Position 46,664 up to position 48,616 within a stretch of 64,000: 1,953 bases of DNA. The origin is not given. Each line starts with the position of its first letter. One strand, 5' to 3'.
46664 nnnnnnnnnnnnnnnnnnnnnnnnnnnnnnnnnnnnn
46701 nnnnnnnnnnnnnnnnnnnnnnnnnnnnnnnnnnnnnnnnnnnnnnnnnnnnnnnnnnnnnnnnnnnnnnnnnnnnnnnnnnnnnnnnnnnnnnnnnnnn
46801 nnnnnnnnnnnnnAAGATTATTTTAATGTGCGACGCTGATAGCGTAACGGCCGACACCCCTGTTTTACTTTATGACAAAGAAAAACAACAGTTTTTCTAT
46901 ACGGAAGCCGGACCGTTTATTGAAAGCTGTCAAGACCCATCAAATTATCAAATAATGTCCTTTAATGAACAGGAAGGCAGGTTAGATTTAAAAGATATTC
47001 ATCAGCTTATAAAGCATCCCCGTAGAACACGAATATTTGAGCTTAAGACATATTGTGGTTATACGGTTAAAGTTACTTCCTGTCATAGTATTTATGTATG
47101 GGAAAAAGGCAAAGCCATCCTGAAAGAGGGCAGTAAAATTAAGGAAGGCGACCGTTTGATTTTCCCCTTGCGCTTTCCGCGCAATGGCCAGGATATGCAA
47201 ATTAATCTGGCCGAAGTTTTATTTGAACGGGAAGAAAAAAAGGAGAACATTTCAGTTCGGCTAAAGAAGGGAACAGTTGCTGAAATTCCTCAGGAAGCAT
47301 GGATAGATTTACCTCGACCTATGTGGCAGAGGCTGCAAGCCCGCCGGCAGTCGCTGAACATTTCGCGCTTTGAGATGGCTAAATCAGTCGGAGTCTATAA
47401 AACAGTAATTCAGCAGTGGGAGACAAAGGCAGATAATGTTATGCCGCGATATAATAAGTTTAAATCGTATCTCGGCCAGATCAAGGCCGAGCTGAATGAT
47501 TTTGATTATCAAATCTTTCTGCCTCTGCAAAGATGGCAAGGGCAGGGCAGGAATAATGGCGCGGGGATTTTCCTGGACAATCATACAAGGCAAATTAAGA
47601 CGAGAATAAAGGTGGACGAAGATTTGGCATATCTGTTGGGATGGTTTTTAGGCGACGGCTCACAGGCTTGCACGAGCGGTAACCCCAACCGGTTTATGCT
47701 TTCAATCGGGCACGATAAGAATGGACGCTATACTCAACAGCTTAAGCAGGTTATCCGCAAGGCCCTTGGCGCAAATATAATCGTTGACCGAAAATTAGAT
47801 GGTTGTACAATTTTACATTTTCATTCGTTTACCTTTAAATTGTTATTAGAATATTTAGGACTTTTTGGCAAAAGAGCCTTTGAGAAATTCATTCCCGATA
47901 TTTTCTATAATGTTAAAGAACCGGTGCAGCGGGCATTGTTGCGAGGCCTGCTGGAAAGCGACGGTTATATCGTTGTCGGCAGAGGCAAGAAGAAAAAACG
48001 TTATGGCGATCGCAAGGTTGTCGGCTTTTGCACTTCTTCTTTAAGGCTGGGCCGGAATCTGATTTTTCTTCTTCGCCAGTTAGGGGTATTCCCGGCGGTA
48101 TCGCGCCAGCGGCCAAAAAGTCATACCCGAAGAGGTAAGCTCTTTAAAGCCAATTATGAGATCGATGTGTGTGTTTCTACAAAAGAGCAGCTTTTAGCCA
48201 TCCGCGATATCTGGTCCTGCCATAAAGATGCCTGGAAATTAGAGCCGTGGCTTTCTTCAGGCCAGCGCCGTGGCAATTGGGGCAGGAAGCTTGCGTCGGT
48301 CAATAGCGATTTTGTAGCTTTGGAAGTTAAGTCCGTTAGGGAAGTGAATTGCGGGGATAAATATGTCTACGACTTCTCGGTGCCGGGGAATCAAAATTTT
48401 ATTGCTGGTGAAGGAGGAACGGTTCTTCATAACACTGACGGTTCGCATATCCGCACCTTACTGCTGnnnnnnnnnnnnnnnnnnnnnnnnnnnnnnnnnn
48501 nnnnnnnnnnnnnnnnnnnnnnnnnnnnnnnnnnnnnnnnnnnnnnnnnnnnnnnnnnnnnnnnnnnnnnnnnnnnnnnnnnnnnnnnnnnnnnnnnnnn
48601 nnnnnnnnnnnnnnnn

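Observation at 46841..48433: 531-aa intein in the GyrB Toprim DxDxD motif with Ser1/Thr+1 and an extra HTH domain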

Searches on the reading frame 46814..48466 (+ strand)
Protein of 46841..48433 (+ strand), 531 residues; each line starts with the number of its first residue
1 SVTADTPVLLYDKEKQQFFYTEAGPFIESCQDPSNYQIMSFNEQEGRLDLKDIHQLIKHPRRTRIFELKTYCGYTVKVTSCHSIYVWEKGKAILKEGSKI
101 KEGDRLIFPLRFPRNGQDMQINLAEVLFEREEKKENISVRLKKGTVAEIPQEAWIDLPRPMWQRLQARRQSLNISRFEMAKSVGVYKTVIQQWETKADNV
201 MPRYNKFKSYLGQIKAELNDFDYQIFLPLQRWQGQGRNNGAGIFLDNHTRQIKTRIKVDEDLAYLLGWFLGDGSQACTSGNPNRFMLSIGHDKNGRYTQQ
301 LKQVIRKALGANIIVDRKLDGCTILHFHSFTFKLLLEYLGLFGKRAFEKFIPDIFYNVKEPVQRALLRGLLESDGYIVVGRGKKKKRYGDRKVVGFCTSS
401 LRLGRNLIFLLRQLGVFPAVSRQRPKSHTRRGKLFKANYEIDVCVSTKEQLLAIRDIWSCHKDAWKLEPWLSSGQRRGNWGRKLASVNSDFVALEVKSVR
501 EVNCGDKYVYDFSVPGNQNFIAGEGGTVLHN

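Call 4: search_protein_families(library=pfam, proteins=[window:46841-48433:+], max_evalue=1)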
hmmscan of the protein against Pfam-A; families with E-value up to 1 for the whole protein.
window:46841-48433:+ (531 aa): 4 families
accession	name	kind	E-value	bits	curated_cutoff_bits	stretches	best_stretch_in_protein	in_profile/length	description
PF14890.11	Intein_splicing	-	1.5e-18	67.5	35.8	1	33-531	18-155/155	Intein splicing domain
PF14528.11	LAGLIDADG_3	-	6.2e-08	33.2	22.5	1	362-428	2-58/82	LAGLIDADG-like domain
PF03161.18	LAGLIDADG_2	-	0.12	12.7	25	1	265-357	4-97/168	LAGLIDADG DNA endonuclease family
PF03152.21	UFD1_N1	-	0.21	11.6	29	1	95-172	14-88/97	Ubiquitin fusion degradation protein UFD1, N-terminal subdomain 1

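Call 5: search_solved_structures(query=window:46841-48433:+, max_evalue=1, show_alignments=3)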
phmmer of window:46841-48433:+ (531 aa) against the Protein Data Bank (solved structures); distinct sequences matched with E-value up to 1: 21.
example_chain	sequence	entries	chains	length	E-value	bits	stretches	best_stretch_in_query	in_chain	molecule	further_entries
2cw7_A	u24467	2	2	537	3.4e-14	55.3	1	33-531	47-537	Endonuclease PI-PkoII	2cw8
5o9i_A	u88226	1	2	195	5.2e-11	44.8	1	482-531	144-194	Transcription initiation factor IIB,Transcription initiation factor IIB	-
5o9j_A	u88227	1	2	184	5.8e-11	44.7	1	482-531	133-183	Transcription initiation factor IIB,Transcription initiation factor IIB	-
7oec_A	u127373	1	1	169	3e-07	32.4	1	34-108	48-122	DNA polymerase II large subunit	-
5bkh_A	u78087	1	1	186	3.9e-07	32.1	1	34-108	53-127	DNA polymerase II large subunit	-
2lcj_A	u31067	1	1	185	3.6e-06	28.9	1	36-108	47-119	Pab polC intein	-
9hth_A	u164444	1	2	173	3.2e-05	25.7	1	39-107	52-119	DNA-directed DNA polymerase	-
6rpp_A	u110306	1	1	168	0.0004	22.1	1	63-106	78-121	Cell division control protein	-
4e2u_A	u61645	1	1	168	0.00098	20.8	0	490-531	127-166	Pho radA intein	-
4o1s_A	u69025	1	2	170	0.001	20.8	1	478-531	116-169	V-type ATP synthase alpha chain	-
2lqm_A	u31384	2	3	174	0.0012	20.6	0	492-531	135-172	Pho radA intein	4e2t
1mi8_A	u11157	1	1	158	0.0096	17.6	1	27-88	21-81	DnaB intein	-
2r1j_L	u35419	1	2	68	0.024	16.3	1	161-196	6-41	Repressor protein C2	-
3jxb_C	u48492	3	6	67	0.024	16.3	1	161-196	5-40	Repressor protein C2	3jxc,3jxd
6rpq_A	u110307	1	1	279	0.028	16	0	63-110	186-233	Ubiquitin-like protein SMT3,1108aa long hypothetical cell division control protein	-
1adr_A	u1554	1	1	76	0.03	15.9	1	161-196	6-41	P22 C2 REPRESSOR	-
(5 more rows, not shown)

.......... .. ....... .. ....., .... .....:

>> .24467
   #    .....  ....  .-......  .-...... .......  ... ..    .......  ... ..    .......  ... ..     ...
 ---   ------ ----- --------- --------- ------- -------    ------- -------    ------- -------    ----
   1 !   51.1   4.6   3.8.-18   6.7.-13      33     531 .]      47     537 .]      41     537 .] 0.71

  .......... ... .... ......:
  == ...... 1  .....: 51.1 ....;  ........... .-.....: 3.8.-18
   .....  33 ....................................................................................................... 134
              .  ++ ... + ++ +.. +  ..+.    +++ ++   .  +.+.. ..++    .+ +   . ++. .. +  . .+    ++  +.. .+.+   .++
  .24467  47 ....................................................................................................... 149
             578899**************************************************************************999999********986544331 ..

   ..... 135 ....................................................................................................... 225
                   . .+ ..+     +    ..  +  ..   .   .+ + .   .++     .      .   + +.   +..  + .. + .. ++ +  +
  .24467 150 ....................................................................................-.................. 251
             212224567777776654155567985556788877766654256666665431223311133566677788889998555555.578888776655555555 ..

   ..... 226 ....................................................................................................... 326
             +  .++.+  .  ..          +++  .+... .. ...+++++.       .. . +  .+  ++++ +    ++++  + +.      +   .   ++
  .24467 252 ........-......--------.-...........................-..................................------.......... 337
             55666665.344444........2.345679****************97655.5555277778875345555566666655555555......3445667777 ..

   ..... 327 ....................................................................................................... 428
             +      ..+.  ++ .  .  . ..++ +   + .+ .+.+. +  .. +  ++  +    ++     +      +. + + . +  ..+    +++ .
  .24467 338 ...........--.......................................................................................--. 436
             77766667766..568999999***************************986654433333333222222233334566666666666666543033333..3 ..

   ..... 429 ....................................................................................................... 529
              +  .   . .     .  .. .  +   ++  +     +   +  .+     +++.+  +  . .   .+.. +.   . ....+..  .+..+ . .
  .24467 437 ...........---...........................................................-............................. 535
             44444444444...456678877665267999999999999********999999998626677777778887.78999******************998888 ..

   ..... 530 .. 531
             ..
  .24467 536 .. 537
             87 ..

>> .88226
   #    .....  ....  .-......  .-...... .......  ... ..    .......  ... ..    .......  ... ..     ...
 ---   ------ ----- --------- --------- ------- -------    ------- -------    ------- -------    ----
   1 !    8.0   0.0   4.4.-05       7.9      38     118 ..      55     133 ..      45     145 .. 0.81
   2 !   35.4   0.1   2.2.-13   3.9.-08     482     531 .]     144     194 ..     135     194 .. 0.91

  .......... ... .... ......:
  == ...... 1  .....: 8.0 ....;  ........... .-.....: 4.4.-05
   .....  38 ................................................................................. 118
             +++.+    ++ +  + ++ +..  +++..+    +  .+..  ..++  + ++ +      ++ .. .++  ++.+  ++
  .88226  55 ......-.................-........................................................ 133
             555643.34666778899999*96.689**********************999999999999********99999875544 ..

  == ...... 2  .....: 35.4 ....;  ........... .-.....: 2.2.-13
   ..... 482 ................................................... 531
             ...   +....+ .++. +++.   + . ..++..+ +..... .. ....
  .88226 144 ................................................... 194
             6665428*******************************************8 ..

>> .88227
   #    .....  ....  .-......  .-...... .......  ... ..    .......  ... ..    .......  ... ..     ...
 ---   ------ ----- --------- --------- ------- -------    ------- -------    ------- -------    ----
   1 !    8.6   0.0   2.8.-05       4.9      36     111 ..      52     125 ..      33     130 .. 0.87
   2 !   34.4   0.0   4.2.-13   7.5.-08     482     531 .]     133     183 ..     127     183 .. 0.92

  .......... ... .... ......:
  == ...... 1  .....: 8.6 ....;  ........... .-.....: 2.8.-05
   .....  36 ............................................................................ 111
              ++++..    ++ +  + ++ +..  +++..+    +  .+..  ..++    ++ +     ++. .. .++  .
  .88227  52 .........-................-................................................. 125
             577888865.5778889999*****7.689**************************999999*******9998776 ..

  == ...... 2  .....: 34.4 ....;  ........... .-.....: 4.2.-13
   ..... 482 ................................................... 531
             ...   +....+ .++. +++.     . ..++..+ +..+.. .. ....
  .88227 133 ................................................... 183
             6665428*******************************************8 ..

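Call 6: find_homologous_proteins(query=window:46841-48433:+, max_evalue=0.001)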
Query window:46841-48433:+ (531 aa): 19 proteins with E <= 0.001 among 8000 candidates.
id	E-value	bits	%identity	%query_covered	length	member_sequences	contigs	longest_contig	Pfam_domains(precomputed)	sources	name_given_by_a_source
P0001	2.0e-247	840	65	100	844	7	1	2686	PF00986.27,PF14528.12,PF14890.12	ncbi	ncbi:MAG: LAGLIDADG family homing endonuclease, partial [Candidatus Omnitrophota bacterium]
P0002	4.9e-187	641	54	100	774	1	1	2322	PF14528.12,PF01751.29,PF14890.12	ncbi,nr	ncbi:MAG: hypothetical protein KJ793_03965, partial [Candidatus Omnitrophica bacterium]|nr:hypotheti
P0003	2.1e-184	632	56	91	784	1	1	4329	PF00986.27,PF14528.12,PF14890.12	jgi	jgi:intein/homing endonuclease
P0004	4.2e-173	595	50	100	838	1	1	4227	PF00986.27,PF14528.12,PF14890.12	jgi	jgi:intein/homing endonuclease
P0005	2.9e-146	506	45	100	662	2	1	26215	PF00986.27,PF01381.29,PF14528.12,PF14890.12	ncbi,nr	ncbi:MAG: helix-turn-helix domain-containing protein [Candidatus Aenigmarchaeota archaeon]|nr:helix-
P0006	1.0e-127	445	41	100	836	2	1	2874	PF00986.27,PF14528.12,PF01751.29,PF14890.12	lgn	-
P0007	1.2e-124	435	41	94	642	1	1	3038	PF00986.27,PF14528.12,PF14890.12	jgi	jgi:DNA gyrase subunit B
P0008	5.3e-117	410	39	100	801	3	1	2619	PF01751.29,PF14890.12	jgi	-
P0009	1.8e-105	372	58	54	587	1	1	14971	PF00986.27,PF14528.12,PF14890.12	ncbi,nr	ncbi:MAG: LAGLIDADG family homing endonuclease, partial [Candidatus Omnitrophota bacterium]|nr:LAGLI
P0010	6.4e-100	353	45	71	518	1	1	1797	PF00986.27,PF14890.12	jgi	jgi:DNA gyrase subunit B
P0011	9.9e-94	333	51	55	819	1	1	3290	PF02518.32,PF01751.29,PF00204.32,PF14890.12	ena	-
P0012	1.3e-86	309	58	49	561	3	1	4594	PF00986.27,PF14528.12,PF14890.12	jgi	jgi:hypothetical protein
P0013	1.8e-85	305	58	46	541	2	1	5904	PF00986.27,PF14528.12,PF14890.12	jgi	jgi:intein/homing endonuclease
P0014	9.6e-83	297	38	80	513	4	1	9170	PF00986.27,PF14528.12,PF14890.12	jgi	jgi:DNA gyrase subunit B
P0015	3.1e-82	295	51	50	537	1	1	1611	PF00986.27,PF14890.12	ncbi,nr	ncbi:MAG: hypothetical protein KAU58_06165, partial [Candidatus Omnitrophica bacterium]|nr:hypotheti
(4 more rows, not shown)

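Call 21: find_related_loci(query=window:46841-48433:+, collection=genome_contigs, flank=6000)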
Query window:46841-48433:+ (531 aa) in genome_contigs; peptide patterns used: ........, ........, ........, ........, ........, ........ (x = any residue, [..] = any of these).
52 stretches matched a pattern; 2 encode a relative of the query (tblastn E <= 1e-3); 2 distinct loci.
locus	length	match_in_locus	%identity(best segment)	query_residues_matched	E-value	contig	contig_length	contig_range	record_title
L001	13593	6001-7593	68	1-531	0e+0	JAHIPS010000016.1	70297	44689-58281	MAG: Candidatus Omnitrophota bacterium isolate KR13_S3.mb.80 KR13_S3.mb.80_k141_68854, whole genome shotgun sequence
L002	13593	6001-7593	66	1-531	0e+0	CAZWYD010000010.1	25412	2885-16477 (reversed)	MAG TPA_asm: uncultured Planctomycetia bacterium isolate SRP077602_co2_310 genome assembly, contig: NODE_2893_length_254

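Call 26: search_protein_families(library=pfam, alignment_id=A1, max_evalue=0.01)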
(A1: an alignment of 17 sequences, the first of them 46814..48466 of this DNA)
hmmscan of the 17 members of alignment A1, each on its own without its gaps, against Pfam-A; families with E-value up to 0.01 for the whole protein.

A. member 1, window:46814-48466:+ (551 aa): 2 families
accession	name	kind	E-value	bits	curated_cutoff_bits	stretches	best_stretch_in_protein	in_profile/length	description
PF14890.11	Intein_splicing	-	1.7e-18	67.4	35.8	1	42-540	18-155/155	Intein splicing domain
PF14528.11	LAGLIDADG_3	-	6.7e-08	33.1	22.5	1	371-437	2-58/82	LAGLIDADG-like domain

B. families by the number of members that match (of 17 scanned): 13 families
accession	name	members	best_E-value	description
PF14890.11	Intein_splicing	17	1.9e-29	Intein splicing domain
PF14528.11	LAGLIDADG_3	15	5.7e-12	LAGLIDADG-like domain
PF00986.26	DNA_gyraseB_C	13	5.4e-33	DNA gyrase B subunit, carboxyl terminus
PF21249.2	GyrB_hook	7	0.00014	GyrB, hook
PF01751.28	Toprim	4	6.4e-11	Toprim domain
PF03161.18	LAGLIDADG_2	4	0.00013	LAGLIDADG DNA endonuclease family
PF05204.19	Hom_end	4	0.00067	Homing endonuclease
PF01381.28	HTH_3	2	3.6e-09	Helix-turn-helix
PF16898.10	TOPRIM_C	2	0.0008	C-terminal associated domain of TOPRIM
PF00204.31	DNA_gyraseB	1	1.1e-64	DNA gyrase B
PF02518.31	HATPase_c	1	2.4e-16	Histidine kinase-, DNA gyrase B-, and HSP90-like ATPase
PF12844.13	HTH_19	1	0.0059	Helix-turn-helix domain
PF10870.14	DUF2729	1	0.0096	Protein of unknown function (DUF2729)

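Call 30: predict_structure(alignment_id=A1)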
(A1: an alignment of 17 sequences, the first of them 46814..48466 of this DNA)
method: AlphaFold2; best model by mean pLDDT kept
length: 551 residues; sequences in the alignment: 17
mean_pLDDT: 84.9   pTM: 0.83
mean pLDDT of the five models: 84.9, 83.6, 82.9, 80.1, 78.6
residues with pLDDT >= 90: 267; 70-90: 207; 50-70: 61; < 50: 16
segments of 3 or more residues with pLDDT < 50: 1-7, 543-551
pLDDT, mean of each block of 10 residues (from residue 1): 50 94 96 95 94 87 88 91 91 91 92 94 93 74 73 86 89 94 94 91 82 93 89 85 65 67 89 94 61 82 83 91 86 87 91 89 97 97 85 61 90 95 92 74 75 90 93 88 64 83 94 89 83 88 44 36
secondary structure, 60 per line:
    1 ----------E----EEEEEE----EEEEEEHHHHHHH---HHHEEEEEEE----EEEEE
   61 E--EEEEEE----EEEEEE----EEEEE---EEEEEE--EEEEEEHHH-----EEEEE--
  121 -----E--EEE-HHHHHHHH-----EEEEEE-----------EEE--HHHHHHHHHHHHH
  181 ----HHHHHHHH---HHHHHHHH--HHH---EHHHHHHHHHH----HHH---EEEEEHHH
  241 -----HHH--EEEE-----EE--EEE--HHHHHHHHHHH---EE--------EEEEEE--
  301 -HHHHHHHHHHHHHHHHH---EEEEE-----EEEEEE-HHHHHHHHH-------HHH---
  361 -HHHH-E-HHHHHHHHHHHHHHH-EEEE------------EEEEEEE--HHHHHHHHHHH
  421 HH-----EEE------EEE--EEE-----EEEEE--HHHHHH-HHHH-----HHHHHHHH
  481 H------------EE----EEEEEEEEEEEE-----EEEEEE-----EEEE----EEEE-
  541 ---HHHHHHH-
elements in order: E16-21 E26-31 H32-38 E45-51 E56-61 E64-69 E74-79 E84-88 E92-97 E100-105 E114-118 E129-131 H133-140 E146-151 E163-165 H168-180 H185-192 H196-203 H213-222 E233-237 E251-254 E264-266 H269-279 E293-298 H302-318 E322-326 E332-337 H339-347 H362-365 H369-383 E385-388 E401-407 H410-422 E428-430 E437-439 E442-444 E450-454 H457-462 H464-467 H473-481 E500-511 E517-522 E528-531 E536-539 H544-550

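Call 34: fold_search(model_id=the predicted structure, library=pdb)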
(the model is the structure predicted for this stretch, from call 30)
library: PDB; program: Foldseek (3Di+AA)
matches with E <= 10: 1021; with E <= 0.001: 85
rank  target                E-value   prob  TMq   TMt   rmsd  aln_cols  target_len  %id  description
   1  2cw7                  2.7e-25  1.00  0.56  0.58  15.3       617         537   17  Crystal structure of intein homing endonuclease II (released 2006-04-18)
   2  7qss                  7.2e-19  1.00  0.52  0.65  10.3       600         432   13  Crystal structure of homing endonuclease-associated TliVMA intein (C1A) (released 2022-03-30)
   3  7qsu                  8.5e-19  1.00  0.51  0.75   7.5       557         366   15  Crystal structure of homing endonuclease-associated TliVMA intein (C1A, d333-339) (released 2022-03-30)
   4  7qst                  5.8e-15  1.00  0.45  0.67   8.2       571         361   13  Crystal structure of homing endonuclease-associated PhoVMA intein (C1A) (released 2022-03-30)
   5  1dq3                  6.1e-15  1.00  0.48  0.57   9.0       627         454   12  CRYSTAL STRUCTURE OF AN ARCHAEAL INTEIN-ENCODED HOMING ENDONUCLEASE PI-PFUI (released 2000-07-05)
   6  1ef0_A                1.1e-12  1.00  0.40  0.50  26.5       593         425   12  CRYSTAL STRUCTURE OF PI-SCEI MINIPRECURSOR (released 2000-06-07)
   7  1vde_B                1.8e-11  1.00  0.39  0.49  27.3       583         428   14  PI-SCEI, A HOMING ENDONUCLEASE WITH PROTEIN SPLICING ACTIVITY (released 1998-04-08)
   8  1vde_A                9.0e-11  1.00  0.38  0.47  25.7       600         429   12  PI-SCEI, A HOMING ENDONUCLEASE WITH PROTEIN SPLICING ACTIVITY (released 1998-04-08)
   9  1lws_A                9.5e-11  1.00  0.39  0.48  27.6       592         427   11  Crystal structure of the intein homing endonuclease PI-SceI bound to its recognition sequence (released 2002-09-27)
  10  1jva_A                1.8e-10  1.00  0.39  0.48  29.6       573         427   12  CRYSTAL STRUCTURE OF THE VMA1-DERIVED ENDONUCLEASE BEARING THE N AND C EXTEIN PROPEPTIDES (released 2002-08-29)
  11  1jva_B                3.0e-10  1.00  0.39  0.48  29.8       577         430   12  CRYSTAL STRUCTURE OF THE VMA1-DERIVED ENDONUCLEASE BEARING THE N AND C EXTEIN PROPEPTIDES (released 2002-08-29)
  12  1um2_A                7.7e-10  1.00  0.37  0.47  28.3       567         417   12  Crystal Structure of the Vma1-Derived Endonuclease with the Ligated Extein Segment (released 2004-09-22)
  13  1um2_B                2.7e-09  1.00  0.39  0.49  27.8       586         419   12  Crystal Structure of the Vma1-Derived Endonuclease with the Ligated Extein Segment (released 2004-09-22)
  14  1lwt_A                3.2e-09  1.00  0.38  0.45  27.4       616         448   11  Crystal structure of the intein homing endonuclease PI-SceI bound to its substrate DNA (Ca2+ free) (released 2002-09-27)
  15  1dfa                  6.7e-08  1.00  0.38  0.50  24.7       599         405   12  CRYSTAL STRUCTURE OF PI-SCEI IN C2 SPACE GROUP (released 1999-12-08)
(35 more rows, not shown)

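Call 77: find_related_loci(query=A4, collection=viral_contigs, flank=3000)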
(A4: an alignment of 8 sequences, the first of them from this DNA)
Query A4 (531 aa) in viral_contigs; peptide patterns used: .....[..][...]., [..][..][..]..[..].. (x = any residue, [..] = any of these).
112 stretches matched a pattern; 4 encode a relative of the query (tblastn E <= 1e-3); 4 distinct loci.
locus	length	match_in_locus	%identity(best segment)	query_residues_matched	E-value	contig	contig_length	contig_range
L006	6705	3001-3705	24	257-523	2e-10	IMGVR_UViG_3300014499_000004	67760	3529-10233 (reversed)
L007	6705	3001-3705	23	257-523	4e-10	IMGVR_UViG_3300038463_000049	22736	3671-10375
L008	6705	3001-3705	23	257-523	4e-10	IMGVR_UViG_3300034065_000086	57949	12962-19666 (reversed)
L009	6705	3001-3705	23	257-523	4e-10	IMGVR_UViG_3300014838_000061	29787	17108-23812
